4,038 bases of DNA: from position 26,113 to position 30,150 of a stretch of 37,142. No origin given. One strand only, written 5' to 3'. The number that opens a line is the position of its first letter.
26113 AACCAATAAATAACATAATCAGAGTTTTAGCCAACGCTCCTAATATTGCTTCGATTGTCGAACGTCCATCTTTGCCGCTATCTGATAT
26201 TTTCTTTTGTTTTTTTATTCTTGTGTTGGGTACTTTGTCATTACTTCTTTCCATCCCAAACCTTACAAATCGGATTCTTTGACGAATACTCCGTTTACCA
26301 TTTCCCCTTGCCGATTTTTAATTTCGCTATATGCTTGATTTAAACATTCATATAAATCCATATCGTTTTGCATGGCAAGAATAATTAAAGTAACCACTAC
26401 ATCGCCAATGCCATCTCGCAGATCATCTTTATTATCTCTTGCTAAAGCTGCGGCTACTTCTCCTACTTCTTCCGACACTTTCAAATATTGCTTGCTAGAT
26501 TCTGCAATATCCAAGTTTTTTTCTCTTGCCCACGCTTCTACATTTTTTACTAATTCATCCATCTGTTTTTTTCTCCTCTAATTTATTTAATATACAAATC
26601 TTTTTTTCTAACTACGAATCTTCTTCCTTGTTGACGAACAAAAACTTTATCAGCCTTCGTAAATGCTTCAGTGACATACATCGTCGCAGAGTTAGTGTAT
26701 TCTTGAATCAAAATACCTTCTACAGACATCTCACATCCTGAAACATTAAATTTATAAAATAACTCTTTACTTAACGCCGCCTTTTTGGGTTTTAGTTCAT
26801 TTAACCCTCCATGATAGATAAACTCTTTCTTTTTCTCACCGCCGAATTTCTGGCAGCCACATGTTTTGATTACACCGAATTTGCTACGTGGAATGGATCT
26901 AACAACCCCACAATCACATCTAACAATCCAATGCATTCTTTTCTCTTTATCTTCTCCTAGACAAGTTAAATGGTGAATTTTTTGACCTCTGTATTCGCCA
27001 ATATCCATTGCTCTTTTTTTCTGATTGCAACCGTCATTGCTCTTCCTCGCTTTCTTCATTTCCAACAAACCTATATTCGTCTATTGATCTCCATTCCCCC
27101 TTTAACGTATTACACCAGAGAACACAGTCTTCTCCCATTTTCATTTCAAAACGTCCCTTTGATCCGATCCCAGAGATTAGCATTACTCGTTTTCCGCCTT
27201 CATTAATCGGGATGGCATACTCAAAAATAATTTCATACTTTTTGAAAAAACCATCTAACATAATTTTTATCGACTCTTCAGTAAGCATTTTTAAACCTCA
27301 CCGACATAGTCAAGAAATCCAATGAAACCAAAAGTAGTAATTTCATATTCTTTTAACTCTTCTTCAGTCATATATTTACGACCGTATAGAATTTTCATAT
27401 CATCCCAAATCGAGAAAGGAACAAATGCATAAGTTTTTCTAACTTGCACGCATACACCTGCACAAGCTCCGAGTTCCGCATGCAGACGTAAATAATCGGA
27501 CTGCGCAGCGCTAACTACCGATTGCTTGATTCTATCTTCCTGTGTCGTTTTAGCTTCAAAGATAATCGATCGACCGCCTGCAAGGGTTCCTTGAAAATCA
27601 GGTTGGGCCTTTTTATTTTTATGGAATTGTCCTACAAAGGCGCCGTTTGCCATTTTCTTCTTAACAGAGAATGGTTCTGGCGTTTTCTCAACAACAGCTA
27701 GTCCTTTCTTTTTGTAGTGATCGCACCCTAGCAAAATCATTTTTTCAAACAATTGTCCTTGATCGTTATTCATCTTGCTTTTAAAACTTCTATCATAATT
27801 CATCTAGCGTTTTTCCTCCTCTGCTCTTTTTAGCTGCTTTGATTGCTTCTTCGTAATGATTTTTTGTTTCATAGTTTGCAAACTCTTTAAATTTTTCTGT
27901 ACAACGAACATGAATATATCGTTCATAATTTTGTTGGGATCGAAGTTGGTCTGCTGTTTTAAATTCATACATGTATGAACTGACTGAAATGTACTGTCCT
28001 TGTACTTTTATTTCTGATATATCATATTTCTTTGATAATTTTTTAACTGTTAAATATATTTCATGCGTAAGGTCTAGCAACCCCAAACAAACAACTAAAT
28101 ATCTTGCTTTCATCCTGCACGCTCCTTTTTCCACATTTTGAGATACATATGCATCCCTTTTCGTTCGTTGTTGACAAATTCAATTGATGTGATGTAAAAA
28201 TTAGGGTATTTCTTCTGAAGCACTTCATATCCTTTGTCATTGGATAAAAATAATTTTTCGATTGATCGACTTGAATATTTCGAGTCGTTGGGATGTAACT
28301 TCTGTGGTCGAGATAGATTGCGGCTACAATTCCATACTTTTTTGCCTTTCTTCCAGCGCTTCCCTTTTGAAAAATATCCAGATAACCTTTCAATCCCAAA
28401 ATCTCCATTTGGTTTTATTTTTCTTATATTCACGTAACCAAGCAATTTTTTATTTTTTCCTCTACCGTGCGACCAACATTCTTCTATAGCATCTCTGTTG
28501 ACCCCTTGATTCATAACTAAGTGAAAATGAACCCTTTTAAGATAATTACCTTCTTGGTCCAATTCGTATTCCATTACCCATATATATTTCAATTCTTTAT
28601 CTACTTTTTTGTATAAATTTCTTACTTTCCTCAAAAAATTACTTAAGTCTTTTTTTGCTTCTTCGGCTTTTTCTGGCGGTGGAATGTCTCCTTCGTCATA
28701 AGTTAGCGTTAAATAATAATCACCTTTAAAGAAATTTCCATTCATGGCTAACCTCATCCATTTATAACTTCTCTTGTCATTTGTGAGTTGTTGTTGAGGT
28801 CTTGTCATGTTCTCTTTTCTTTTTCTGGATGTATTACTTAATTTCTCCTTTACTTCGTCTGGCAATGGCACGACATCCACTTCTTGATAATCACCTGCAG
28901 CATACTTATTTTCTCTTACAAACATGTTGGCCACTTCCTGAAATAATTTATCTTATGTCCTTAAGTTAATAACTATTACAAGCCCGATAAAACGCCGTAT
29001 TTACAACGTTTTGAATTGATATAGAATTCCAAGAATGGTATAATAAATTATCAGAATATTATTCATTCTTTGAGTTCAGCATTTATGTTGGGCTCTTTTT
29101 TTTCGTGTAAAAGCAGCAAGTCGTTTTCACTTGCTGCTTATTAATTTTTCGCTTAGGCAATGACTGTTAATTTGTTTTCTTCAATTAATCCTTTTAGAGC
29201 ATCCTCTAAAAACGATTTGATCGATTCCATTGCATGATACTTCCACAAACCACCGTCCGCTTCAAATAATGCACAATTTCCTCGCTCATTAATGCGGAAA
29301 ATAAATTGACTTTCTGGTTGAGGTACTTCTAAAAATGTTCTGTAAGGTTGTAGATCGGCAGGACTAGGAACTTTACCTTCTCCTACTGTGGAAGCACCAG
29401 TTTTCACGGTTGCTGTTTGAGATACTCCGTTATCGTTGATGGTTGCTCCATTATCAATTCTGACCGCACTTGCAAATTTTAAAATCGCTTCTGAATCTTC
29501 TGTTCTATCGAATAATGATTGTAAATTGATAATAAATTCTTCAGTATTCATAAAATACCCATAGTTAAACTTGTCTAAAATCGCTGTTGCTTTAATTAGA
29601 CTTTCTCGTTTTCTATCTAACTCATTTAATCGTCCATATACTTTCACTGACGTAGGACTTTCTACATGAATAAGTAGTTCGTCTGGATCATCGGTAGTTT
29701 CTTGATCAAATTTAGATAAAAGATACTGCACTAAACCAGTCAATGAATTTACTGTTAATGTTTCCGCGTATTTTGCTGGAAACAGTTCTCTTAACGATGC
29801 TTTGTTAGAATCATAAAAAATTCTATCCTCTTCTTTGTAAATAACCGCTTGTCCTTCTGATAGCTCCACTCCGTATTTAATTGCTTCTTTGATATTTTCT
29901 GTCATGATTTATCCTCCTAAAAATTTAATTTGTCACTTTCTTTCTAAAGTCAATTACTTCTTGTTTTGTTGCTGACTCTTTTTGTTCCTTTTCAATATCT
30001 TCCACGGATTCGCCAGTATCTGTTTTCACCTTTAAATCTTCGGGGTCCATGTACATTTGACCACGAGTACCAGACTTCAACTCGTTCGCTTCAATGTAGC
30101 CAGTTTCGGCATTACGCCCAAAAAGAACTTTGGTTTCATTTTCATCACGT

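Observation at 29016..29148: Candidate countertranscript RNA facing the rolling-circle rep gene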

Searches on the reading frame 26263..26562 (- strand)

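Call 7: search_protein_families(library=pfam, proteins=[window:26263-26562:-], max_evalue=0.01)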
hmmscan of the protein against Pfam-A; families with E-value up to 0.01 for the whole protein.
window:26263-26562:- (99 aa): 3 families
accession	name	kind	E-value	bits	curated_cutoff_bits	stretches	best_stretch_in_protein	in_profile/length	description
PF03819.22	MazG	-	6.7e-07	29.9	22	1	28-85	9-70/74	MazG nucleotide pyrophosphohydrolase domain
PF01503.22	PRA-PH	-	0.00023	22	21.3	1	24-76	29-81/86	Phosphoribosyl-ATP pyrophosphohydrolase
PF12643.12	MazG-like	-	0.00086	19.9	27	1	30-78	16-63/85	MazG-like family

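Call 8: search_protein_families(library=phrogs, proteins=[window:26263-26562:-], max_evalue=0.001)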
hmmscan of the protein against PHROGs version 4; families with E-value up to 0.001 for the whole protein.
window:26263-26562:- (99 aa): 9 families
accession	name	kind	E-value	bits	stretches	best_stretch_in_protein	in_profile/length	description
phrog_1992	-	other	9.7e-40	138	2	1-70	92-162/293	MazG-like pyrophosphatase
phrog_715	-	other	1.8e-37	129.4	1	1-99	6-119/123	MazG-like pyrophosphatase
phrog_28554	-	other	1.8e-36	126.9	1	1-99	135-234/236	MazG-like pyrophosphatase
phrog_1994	-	DNA, RNA and nucleotide metabolism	4.2e-33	115.7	1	2-99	68-170/170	DNA binding protein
phrog_14652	-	DNA, RNA and nucleotide metabolism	9e-33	114.8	1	2-99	162-259/261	DNA binding protein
phrog_7855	-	other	3.7e-19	70.5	2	2-62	106-167/291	mazG nucleotide pyrophosphohydrolase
phrog_31057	-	unknown function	2.2e-13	51.1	1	1-65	132-196/309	-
phrog_14932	-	DNA, RNA and nucleotide metabolism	0.0004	20.9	1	80-99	15-34/35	DNA binding protein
phrog_7258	-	unknown function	0.00055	20.8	0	3-60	8-63/199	-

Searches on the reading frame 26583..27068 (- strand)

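Call 7: search_protein_families(library=pfam, proteins=[window:26583-27068:-], max_evalue=0.01)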
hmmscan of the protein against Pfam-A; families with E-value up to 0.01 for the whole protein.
window:26583-27068:- (161 aa): 0 families

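Call 8: search_protein_families(library=phrogs, proteins=[window:26583-27068:-], max_evalue=0.001)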
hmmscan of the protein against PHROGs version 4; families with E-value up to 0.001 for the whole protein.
window:26583-27068:- (161 aa): 3 families
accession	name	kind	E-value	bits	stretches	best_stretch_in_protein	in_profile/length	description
phrog_374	-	DNA, RNA and nucleotide metabolism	3.1e-06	27.3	1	12-75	179-252/617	HNH endonuclease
phrog_22195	-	unknown function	0.00017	22.4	1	24-71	8-56/148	-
phrog_27240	-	unknown function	0.00028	22.2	1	32-80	13-63/132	-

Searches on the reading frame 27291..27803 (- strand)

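Call 7: search_protein_families(library=pfam, proteins=[window:27291-27803:-], max_evalue=0.01)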
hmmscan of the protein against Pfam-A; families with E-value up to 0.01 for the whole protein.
window:27291-27803:- (170 aa): 1 family
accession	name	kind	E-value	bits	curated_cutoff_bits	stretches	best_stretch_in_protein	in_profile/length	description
PF03838.20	RecU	-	9e-14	52.2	25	1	15-167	1-158/162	Recombination protein U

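Call 8: search_protein_families(library=phrogs, proteins=[window:27291-27803:-], max_evalue=0.001)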
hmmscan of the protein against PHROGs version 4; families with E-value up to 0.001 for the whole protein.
window:27291-27803:- (170 aa): 1 family
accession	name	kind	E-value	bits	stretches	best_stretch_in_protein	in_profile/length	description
phrog_843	-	DNA, RNA and nucleotide metabolism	3.1e-41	141.9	1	8-167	3-163/177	Holliday junction resolvase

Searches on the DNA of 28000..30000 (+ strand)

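Call 5: search_dna_similar(query=window:28000-30000:+, collection=phages, mode=near, max_rows=30)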
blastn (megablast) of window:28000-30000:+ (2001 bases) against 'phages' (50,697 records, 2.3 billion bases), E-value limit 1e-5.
No match.

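Call 10: search_dna_similar(query=window:28900-29200:+, collection=phages, mode=distant, max_rows=30, max_evalue=0.01)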
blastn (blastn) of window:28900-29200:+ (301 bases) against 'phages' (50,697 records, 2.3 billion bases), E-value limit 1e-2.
No match.
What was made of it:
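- Tried and rejected: None were found (calls 5, 10).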

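Call 52: search_rna_families(source=window, start=28850, end=29250, threshold=evalue, max_evalue=10)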
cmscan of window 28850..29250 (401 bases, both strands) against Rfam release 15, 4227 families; matches with E-value up to 10: 2.
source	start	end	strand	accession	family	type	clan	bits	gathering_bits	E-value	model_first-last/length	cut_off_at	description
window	29021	29101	+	RF00368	sroB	Gene; sRNA;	-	26.3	44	0.25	1-83/83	no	sroB RNA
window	29038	29101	+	RF00111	SdsR_RyeB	Gene; sRNA;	CL00105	14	38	8.8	1-100/100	no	SdsR_RyeB RNA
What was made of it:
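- On Curated RNA families (Rfam 15, including the plasmid ctRNA families): In 28850-29250 the best hit is sroB at 26.3 bits against a gathering score of 44, E = 0.25 (call 52).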
